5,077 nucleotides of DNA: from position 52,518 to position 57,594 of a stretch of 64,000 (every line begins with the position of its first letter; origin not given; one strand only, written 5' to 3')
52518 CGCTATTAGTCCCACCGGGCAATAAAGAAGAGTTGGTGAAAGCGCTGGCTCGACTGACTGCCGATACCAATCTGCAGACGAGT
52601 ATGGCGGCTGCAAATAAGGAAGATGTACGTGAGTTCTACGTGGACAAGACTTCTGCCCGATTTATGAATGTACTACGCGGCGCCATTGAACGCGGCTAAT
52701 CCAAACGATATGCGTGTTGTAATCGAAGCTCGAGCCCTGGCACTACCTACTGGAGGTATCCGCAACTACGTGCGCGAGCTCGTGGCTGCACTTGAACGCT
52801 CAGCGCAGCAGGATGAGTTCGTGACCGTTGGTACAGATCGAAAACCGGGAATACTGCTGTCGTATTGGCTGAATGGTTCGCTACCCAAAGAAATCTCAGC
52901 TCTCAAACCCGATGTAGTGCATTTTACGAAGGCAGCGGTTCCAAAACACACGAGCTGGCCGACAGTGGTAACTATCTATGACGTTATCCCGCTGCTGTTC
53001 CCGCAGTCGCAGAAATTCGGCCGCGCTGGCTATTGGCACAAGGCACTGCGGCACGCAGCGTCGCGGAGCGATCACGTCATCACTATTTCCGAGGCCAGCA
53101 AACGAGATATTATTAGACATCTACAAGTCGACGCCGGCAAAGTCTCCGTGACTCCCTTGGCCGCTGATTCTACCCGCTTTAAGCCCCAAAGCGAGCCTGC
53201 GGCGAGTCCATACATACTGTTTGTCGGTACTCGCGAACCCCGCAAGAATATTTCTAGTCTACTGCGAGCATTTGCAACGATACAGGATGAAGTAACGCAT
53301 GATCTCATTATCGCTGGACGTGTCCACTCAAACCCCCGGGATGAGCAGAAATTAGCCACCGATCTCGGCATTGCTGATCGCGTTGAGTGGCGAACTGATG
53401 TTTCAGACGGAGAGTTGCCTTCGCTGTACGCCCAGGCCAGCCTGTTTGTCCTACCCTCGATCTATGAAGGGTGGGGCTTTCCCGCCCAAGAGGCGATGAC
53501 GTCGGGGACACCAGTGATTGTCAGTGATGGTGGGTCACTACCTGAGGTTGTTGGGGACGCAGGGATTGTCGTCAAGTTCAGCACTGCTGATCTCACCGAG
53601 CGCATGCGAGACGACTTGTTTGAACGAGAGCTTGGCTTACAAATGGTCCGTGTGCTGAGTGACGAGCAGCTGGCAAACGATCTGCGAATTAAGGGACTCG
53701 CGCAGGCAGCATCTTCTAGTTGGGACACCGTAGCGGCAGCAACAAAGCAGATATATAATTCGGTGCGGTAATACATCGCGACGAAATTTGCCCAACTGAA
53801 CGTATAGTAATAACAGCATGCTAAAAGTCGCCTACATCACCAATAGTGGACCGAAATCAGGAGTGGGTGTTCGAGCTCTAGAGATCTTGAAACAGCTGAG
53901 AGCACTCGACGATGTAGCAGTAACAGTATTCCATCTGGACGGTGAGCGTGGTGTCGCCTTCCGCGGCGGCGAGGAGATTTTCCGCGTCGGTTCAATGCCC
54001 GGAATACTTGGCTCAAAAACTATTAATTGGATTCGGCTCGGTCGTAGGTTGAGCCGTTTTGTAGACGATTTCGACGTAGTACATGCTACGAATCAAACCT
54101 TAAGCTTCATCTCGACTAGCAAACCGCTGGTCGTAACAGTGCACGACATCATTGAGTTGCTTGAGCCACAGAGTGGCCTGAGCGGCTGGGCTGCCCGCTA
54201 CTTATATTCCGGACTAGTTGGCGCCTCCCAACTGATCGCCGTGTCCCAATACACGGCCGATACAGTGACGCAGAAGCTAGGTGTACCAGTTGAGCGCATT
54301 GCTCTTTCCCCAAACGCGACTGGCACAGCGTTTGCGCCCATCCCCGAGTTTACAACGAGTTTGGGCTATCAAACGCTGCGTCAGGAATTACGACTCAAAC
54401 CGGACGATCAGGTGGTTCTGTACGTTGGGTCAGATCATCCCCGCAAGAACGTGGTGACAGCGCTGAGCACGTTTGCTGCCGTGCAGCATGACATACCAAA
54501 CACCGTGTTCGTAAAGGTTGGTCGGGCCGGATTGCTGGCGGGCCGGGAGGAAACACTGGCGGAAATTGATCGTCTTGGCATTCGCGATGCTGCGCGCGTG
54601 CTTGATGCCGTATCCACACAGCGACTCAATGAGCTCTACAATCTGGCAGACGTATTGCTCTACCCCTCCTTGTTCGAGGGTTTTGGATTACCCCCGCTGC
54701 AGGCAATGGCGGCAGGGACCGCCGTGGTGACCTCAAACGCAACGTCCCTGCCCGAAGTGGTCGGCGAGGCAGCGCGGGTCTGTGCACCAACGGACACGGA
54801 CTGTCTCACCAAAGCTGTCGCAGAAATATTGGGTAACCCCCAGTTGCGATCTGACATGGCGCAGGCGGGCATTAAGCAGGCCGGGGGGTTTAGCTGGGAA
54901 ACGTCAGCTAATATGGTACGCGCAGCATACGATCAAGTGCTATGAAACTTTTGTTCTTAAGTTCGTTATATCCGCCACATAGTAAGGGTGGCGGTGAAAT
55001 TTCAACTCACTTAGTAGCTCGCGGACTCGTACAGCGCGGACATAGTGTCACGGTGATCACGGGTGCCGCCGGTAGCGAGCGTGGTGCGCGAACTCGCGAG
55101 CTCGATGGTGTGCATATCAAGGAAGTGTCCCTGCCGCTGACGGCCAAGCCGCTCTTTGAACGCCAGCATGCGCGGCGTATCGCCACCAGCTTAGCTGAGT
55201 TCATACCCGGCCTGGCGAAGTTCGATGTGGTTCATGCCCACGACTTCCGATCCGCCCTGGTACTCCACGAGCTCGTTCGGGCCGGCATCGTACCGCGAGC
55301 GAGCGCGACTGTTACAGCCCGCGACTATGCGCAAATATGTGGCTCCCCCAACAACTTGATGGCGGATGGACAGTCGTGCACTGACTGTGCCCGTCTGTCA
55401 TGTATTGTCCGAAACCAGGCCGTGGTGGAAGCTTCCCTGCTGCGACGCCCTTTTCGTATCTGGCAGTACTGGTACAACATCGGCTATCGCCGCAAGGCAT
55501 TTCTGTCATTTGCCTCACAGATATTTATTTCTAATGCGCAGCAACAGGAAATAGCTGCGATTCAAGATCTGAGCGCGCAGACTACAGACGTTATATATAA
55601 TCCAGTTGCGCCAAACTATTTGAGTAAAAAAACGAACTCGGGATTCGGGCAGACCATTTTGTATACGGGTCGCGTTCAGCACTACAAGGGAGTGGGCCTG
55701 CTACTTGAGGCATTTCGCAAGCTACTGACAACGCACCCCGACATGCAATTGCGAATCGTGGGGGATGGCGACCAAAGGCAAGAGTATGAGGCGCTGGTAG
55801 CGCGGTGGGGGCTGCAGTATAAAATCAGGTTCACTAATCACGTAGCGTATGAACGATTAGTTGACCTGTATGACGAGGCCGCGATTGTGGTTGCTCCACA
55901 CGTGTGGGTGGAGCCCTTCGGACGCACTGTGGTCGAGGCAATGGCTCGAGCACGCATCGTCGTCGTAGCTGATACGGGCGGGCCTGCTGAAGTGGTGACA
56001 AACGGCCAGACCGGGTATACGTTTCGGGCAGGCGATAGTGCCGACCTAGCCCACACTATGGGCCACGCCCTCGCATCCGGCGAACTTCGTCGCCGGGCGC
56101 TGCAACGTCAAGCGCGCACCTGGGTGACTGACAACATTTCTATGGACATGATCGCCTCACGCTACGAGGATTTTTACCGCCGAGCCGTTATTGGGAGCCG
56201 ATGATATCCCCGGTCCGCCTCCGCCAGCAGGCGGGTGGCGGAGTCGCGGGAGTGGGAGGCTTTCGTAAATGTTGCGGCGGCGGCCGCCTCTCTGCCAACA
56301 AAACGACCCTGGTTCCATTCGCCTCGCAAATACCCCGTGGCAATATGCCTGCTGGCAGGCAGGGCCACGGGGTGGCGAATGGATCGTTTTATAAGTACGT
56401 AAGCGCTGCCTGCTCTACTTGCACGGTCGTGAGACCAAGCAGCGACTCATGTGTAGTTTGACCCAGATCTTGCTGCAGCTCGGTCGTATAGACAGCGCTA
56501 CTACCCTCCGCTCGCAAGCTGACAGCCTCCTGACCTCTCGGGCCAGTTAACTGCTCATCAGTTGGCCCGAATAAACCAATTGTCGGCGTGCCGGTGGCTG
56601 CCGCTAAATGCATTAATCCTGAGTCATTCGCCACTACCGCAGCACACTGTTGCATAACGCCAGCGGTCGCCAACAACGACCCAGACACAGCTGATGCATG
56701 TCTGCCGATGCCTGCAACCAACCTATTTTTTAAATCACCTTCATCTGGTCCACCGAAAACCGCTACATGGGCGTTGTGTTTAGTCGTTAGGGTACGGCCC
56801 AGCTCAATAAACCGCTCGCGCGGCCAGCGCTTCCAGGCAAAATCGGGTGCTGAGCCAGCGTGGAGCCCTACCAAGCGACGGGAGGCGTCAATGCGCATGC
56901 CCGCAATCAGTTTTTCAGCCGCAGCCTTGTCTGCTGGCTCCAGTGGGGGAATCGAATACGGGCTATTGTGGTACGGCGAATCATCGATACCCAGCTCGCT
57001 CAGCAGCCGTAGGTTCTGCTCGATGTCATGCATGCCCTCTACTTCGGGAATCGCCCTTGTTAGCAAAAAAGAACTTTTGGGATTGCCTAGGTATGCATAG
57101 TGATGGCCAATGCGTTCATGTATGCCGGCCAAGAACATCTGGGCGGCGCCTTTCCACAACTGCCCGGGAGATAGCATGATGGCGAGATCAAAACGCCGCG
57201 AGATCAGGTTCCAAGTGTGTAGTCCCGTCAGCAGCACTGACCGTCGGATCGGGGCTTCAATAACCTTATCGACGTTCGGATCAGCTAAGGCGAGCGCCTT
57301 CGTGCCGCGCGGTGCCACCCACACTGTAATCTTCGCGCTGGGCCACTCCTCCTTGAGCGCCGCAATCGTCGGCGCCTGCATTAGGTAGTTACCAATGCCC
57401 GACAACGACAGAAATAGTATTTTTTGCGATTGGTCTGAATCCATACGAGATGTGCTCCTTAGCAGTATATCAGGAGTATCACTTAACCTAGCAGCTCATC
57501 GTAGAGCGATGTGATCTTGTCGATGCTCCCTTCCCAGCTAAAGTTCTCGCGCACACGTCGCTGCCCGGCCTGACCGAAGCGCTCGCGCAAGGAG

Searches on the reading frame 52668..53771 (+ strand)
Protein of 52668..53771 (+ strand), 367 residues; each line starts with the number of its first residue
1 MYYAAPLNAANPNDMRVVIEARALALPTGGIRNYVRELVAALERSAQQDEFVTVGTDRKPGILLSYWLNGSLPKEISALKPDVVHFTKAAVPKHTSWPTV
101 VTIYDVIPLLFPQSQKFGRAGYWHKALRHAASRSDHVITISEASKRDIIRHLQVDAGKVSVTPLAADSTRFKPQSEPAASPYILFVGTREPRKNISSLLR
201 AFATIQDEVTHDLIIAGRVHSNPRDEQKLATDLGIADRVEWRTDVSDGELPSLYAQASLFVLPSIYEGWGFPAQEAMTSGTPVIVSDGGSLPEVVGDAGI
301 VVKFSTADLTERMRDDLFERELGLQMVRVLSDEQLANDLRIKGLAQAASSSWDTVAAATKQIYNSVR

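Call 40: search_protein_families(library=pfam, proteins=[window:52668-53771:+], max_evalue=0.00001)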
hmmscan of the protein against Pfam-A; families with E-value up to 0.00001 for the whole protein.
window:52668-53771:+ (367 aa): 5 families
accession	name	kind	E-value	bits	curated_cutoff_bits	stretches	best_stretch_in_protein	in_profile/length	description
PF00534.26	Glycos_transf_1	-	8.5e-30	104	26.4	1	172-314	7-153/172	Glycosyl transferases group 1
PF13692.12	Glyco_trans_1_4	-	8.9e-26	91.3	27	1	181-313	2-136/142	Glycosyl transferases group 1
PF13439.12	Glyco_transf_4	-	2.3e-13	51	28.5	1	49-168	41-168/170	Glycosyltransferase Family 4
PF20706.3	GT4-conflict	-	3.1e-12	46.6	26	1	125-297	138-322/385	Family 4 Glycosyltransferase in conflict systems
PF13579.12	Glyco_trans_4_4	-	5.2e-08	33.8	29.7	0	80-164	71-157/158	Glycosyl transferase 4-like domain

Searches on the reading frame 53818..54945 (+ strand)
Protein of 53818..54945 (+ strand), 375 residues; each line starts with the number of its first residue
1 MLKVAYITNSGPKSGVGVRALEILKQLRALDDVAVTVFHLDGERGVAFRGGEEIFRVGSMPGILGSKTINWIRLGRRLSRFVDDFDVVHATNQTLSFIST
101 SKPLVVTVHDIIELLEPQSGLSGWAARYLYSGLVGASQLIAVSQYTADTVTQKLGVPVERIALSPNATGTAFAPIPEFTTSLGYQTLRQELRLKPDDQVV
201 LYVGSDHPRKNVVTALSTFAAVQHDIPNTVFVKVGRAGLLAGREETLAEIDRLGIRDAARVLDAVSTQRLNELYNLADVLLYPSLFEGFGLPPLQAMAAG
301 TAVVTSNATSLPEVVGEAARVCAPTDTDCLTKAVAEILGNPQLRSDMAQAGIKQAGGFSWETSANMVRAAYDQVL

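Call 40: search_protein_families(library=pfam, proteins=[window:53818-54945:+], max_evalue=0.00001)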
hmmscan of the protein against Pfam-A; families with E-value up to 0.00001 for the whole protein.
window:53818-54945:+ (375 aa): 6 families
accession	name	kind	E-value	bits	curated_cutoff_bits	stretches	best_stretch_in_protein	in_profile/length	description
PF00534.26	Glycos_transf_1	-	9.8e-30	103.8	26.4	1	186-353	4-171/172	Glycosyl transferases group 1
PF13692.12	Glyco_trans_1_4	-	2.6e-23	83.3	27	1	198-340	2-142/142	Glycosyl transferases group 1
PF13439.12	Glyco_transf_4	-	2.2e-17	64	28.5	1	14-167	2-165/170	Glycosyltransferase Family 4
PF13579.12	Glyco_trans_4_4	-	1.8e-12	48.3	29.7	1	14-166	1-157/158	Glycosyl transferase 4-like domain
PF13524.12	Glyco_trans_1_2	-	8.3e-07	29.5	25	1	259-354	29-128/144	Glycosyl transferase-like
PF20706.3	GT4-conflict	-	4.6e-06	26.3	26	1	266-318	271-323/385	Family 4 Glycosyltransferase in conflict systems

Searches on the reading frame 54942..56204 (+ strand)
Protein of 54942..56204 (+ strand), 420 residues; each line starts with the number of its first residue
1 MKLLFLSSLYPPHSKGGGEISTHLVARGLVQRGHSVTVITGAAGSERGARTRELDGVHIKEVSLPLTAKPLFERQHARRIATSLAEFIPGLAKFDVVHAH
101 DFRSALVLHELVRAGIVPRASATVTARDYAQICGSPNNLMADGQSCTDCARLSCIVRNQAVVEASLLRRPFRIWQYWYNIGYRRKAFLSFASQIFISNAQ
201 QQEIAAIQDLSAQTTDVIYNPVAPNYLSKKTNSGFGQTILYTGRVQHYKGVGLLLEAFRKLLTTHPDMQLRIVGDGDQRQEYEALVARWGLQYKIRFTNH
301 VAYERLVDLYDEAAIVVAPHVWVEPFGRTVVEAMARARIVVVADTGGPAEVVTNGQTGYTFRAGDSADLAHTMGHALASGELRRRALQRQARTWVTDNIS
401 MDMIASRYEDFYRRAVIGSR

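Call 40: search_protein_families(library=pfam, proteins=[window:54942-56204:+], max_evalue=0.00001)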
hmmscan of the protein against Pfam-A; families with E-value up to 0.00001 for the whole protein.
window:54942-56204:+ (420 aa): 5 families
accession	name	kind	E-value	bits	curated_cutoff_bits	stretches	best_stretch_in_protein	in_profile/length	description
PF00534.26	Glycos_transf_1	-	3.8e-35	121.4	26.4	1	237-386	16-165/172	Glycosyl transferases group 1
PF13692.12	Glyco_trans_1_4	-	5.7e-31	108.1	27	1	237-377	2-140/142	Glycosyl transferases group 1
PF13439.12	Glyco_transf_4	-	1.4e-12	48.4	28.5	1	16-108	2-87/170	Glycosyltransferase Family 4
PF13579.12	Glyco_trans_4_4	-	5.4e-09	37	29.7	1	16-118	1-96/158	Glycosyl transferase 4-like domain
PF13524.12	Glyco_trans_1_2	-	8.9e-08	32.6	25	1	259-398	7-132/144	Glycosyl transferase-like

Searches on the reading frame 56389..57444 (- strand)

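Call 40: search_protein_families(library=pfam, proteins=[window:56389-57444:-], max_evalue=0.00001)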
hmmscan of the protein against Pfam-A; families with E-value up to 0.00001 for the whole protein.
window:56389-57444:- (351 aa): 1 family
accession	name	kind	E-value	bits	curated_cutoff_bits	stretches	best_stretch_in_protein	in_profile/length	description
PF01075.23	Glyco_transf_9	-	6.6e-30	104.7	22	1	80-312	8-229/247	Glycosyltransferase family 9 (heptosyltransferase)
